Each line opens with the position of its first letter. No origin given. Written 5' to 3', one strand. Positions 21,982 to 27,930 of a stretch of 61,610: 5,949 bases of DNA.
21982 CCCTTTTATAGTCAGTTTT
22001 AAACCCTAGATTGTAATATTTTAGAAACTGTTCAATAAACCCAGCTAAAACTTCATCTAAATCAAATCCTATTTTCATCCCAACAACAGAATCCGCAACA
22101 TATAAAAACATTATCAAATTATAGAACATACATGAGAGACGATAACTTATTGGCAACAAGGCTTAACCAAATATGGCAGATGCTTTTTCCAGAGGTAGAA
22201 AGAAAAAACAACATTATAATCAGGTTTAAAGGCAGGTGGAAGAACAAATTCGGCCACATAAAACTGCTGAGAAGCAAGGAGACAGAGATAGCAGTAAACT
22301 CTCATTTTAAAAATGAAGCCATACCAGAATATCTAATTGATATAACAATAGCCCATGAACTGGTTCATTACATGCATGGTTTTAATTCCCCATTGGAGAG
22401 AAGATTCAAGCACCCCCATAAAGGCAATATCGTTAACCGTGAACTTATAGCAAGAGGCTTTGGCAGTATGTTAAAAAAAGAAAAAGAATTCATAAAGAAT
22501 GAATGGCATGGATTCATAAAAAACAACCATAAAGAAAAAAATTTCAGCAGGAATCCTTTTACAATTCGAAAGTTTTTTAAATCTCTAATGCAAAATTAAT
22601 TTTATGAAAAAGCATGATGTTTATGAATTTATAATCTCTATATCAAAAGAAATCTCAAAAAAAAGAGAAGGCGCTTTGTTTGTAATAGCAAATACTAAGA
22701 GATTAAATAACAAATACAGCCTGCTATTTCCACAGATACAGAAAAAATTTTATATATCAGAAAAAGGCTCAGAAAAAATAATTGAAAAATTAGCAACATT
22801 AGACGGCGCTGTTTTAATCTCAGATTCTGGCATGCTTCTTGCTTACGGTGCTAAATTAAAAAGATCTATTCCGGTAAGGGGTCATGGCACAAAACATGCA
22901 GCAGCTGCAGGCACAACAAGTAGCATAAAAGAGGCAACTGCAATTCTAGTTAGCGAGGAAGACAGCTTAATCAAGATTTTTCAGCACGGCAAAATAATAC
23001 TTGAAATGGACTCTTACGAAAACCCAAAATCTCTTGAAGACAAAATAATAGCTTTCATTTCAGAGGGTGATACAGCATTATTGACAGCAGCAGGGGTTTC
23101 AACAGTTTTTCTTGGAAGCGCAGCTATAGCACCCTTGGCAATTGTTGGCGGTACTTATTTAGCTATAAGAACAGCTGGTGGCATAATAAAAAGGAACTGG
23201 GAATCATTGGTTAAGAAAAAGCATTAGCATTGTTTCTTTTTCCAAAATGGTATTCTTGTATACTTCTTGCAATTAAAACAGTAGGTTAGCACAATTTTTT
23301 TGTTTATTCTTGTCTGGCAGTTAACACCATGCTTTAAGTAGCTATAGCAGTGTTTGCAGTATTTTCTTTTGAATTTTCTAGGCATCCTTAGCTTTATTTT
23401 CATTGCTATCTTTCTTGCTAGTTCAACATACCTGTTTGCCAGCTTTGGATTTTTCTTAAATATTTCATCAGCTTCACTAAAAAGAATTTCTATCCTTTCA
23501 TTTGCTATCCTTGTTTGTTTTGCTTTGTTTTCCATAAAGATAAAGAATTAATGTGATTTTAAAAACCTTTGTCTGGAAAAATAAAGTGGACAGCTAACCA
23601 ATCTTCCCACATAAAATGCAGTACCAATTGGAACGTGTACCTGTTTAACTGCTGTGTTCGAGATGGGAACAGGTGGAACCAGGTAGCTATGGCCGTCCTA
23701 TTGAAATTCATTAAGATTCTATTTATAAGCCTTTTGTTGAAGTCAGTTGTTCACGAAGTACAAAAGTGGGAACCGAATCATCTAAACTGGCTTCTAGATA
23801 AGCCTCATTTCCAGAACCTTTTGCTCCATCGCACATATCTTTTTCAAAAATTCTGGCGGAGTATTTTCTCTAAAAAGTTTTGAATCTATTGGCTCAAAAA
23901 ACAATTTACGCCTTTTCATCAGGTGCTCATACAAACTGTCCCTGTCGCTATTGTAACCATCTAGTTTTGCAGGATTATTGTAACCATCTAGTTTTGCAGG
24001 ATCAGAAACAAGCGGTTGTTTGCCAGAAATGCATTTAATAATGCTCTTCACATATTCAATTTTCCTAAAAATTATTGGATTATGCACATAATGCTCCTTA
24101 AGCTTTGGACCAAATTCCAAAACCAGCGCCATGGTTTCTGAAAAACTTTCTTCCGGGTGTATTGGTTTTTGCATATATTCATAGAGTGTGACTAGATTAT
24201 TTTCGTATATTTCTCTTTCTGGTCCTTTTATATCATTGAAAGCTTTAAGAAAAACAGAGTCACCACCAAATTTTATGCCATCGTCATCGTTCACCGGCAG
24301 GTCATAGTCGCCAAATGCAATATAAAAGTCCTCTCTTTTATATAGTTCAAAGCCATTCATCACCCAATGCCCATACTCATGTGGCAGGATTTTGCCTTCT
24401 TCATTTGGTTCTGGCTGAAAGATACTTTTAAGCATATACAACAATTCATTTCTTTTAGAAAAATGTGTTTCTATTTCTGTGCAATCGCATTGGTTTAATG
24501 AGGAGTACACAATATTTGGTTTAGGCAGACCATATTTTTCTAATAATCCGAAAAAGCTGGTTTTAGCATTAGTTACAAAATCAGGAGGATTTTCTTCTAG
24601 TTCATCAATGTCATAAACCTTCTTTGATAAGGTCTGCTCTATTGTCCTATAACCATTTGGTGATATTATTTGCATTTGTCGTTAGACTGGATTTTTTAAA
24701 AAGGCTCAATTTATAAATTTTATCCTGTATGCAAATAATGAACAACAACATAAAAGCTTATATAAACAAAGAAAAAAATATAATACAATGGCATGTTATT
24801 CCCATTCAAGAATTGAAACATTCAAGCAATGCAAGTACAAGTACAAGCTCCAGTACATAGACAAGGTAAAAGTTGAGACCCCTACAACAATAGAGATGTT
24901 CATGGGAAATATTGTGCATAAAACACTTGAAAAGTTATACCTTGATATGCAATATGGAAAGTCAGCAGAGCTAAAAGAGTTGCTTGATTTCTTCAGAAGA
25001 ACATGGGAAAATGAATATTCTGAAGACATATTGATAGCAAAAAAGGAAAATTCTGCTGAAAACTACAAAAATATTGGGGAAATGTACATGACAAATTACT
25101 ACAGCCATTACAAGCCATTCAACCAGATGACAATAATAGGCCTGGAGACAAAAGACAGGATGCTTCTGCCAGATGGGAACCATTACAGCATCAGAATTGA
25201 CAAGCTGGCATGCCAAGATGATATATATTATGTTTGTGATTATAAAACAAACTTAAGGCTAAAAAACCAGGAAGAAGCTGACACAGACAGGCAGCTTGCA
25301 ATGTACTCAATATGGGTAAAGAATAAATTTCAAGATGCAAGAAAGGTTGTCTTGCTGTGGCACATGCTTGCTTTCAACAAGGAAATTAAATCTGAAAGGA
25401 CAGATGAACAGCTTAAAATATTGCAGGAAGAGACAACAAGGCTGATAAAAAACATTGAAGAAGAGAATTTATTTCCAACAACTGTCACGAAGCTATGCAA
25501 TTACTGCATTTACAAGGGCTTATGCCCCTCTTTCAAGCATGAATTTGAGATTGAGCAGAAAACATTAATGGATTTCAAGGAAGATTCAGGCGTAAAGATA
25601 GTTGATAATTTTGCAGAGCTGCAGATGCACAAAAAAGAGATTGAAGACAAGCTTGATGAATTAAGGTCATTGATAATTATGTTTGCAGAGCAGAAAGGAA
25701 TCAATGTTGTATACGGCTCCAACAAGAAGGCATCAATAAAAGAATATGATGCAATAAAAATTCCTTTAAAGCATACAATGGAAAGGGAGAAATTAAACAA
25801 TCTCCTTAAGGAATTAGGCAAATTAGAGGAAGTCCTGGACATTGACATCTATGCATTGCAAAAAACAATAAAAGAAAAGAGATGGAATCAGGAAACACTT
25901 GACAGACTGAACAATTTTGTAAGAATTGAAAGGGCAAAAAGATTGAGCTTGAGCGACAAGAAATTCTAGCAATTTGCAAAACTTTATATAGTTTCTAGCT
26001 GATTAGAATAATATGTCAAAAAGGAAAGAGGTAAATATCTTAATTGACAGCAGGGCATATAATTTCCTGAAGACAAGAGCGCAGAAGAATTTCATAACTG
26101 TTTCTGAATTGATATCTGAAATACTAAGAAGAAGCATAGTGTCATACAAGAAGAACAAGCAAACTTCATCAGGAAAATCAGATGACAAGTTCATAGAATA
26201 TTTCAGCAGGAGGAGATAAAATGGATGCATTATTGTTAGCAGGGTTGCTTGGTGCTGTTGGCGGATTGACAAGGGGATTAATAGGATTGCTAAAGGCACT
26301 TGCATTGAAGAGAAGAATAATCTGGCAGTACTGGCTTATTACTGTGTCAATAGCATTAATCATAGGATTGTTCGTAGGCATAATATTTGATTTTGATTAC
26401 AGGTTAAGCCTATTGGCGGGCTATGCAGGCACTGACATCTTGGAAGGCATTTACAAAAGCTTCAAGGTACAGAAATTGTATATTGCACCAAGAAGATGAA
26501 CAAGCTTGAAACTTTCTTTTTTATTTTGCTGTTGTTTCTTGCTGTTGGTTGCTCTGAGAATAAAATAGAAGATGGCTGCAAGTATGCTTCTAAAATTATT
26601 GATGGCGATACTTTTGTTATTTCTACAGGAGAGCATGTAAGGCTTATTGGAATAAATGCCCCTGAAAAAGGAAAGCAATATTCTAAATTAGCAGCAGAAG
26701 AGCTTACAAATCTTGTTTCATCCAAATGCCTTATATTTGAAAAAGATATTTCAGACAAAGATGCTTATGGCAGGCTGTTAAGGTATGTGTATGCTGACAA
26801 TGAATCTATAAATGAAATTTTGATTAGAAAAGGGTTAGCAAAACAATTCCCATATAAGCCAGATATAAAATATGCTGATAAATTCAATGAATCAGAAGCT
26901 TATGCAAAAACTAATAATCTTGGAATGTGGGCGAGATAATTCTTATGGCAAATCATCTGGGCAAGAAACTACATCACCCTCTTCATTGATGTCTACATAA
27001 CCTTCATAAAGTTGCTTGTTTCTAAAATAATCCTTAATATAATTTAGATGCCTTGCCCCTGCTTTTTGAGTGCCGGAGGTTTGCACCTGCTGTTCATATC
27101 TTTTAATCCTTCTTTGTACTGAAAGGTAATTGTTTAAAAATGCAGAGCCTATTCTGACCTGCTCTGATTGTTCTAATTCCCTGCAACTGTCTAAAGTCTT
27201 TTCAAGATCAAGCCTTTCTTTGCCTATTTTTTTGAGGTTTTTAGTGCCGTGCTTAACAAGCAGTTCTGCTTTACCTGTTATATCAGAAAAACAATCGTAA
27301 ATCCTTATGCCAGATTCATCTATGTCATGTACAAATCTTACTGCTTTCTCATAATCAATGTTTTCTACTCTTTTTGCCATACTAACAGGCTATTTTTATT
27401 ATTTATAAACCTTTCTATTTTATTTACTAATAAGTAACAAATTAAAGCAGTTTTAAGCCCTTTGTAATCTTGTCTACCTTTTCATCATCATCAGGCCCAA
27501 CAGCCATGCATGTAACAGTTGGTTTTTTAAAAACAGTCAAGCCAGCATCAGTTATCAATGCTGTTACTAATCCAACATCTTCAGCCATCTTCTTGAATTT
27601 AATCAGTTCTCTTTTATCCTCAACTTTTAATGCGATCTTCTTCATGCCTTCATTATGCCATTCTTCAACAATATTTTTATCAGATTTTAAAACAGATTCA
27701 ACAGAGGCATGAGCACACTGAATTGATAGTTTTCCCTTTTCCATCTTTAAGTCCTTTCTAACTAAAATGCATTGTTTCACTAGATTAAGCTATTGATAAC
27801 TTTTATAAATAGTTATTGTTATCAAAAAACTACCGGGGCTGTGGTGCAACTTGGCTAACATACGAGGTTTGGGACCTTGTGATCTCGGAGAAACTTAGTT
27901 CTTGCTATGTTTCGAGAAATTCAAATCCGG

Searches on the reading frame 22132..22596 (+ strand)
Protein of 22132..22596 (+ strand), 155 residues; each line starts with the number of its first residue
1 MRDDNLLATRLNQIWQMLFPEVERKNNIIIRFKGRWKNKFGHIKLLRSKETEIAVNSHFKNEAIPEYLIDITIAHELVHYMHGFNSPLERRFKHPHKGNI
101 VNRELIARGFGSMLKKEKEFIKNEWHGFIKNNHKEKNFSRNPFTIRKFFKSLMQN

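Call 54: search_protein_families(library=pfam, proteins=[window:22132-22596:+], max_evalue=0.001)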
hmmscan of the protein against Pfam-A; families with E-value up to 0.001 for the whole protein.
window:22132-22596:+ (155 aa): 1 family
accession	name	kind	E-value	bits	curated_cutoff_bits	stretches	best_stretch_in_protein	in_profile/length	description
PF10263.15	SprT-like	-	0.00042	20.6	25.6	1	19-90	13-80/108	SprT-like family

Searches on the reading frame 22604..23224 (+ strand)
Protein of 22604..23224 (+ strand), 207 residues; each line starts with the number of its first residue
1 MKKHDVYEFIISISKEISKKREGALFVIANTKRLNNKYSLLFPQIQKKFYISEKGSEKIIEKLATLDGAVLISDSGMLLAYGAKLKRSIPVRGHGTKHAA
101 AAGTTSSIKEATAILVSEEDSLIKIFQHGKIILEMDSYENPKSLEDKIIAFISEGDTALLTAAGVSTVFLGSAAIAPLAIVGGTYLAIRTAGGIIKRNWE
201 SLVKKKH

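Call 54: search_protein_families(library=pfam, proteins=[window:22604-23224:+], max_evalue=0.001)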
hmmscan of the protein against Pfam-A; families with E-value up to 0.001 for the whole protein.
window:22604-23224:+ (207 aa): 1 family
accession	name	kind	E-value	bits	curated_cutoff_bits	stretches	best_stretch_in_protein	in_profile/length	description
PF02457.21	DAC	-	1e-15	57.8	27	1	15-130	5-118/119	DisA bacterial checkpoint controller nucleotide-binding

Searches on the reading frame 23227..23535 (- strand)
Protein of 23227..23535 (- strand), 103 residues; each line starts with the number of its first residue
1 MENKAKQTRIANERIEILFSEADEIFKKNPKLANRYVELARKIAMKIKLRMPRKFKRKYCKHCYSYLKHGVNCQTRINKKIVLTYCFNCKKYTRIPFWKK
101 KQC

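Call 54: search_protein_families(library=pfam, proteins=[window:23227-23535:-], max_evalue=0.001)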
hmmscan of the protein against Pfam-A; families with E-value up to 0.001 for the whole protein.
window:23227-23535:- (103 aa): 1 family
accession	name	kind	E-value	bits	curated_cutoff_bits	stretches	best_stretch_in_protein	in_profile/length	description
PF04032.22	Rpr2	-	1.5e-16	60.9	29.3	1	14-90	1-90/90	RNAse P Rpr2/Rpp21/SNM1 subunit domain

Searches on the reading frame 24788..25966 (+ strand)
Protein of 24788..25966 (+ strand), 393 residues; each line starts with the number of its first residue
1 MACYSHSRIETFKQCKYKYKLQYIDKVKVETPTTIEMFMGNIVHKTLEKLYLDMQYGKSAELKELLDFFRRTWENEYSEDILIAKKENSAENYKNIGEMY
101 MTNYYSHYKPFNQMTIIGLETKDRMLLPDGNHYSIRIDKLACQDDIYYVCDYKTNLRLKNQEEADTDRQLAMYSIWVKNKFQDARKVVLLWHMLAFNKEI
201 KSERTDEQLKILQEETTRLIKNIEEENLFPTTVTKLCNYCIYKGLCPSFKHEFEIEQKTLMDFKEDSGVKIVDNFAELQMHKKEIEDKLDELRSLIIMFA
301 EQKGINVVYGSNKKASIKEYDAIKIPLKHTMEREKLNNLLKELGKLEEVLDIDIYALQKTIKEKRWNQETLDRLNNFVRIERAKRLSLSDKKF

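Call 34: search_protein_families(library=pfam, proteins=[window:24788-25966:+], max_evalue=0.01)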
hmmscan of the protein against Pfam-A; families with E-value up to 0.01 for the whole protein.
window:24788-25966:+ (393 aa): 3 families
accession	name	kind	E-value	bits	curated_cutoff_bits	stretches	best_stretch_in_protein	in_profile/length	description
PF12705.13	PDDEXK_1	-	2.3e-26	93.7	22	1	5-247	3-247/247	PD-(D/E)XK nuclease superfamily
PF01930.23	Cas_Cas4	-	0.00061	20.3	22.7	1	134-246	53-158/160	Domain of unknown function DUF83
PF08696.17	Dna2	-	0.0053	16.9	22.4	1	8-88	60-133/204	DNA replication factor Dna2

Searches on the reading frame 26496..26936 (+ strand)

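Call 34: search_protein_families(library=pfam, proteins=[window:26496-26936:+], max_evalue=0.01)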
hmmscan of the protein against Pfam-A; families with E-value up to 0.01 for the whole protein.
window:26496-26936:+ (147 aa): 1 family
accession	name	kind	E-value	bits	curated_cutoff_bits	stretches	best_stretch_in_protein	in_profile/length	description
PF00565.23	SNase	-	2e-20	73.7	21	1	48-146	2-106/107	Staphylococcal nuclease homologue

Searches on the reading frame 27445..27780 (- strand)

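Call 34: search_protein_families(library=pfam, proteins=[window:27445-27780:-], max_evalue=0.01)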
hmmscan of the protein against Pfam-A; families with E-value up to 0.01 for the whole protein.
window:27445-27780:- (112 aa): 1 family
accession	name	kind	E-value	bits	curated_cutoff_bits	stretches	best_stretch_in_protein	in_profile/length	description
PF01981.21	PTH2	-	3.7e-37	127.5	23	1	1-112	1-115/115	Peptidyl-tRNA hydrolase PTH2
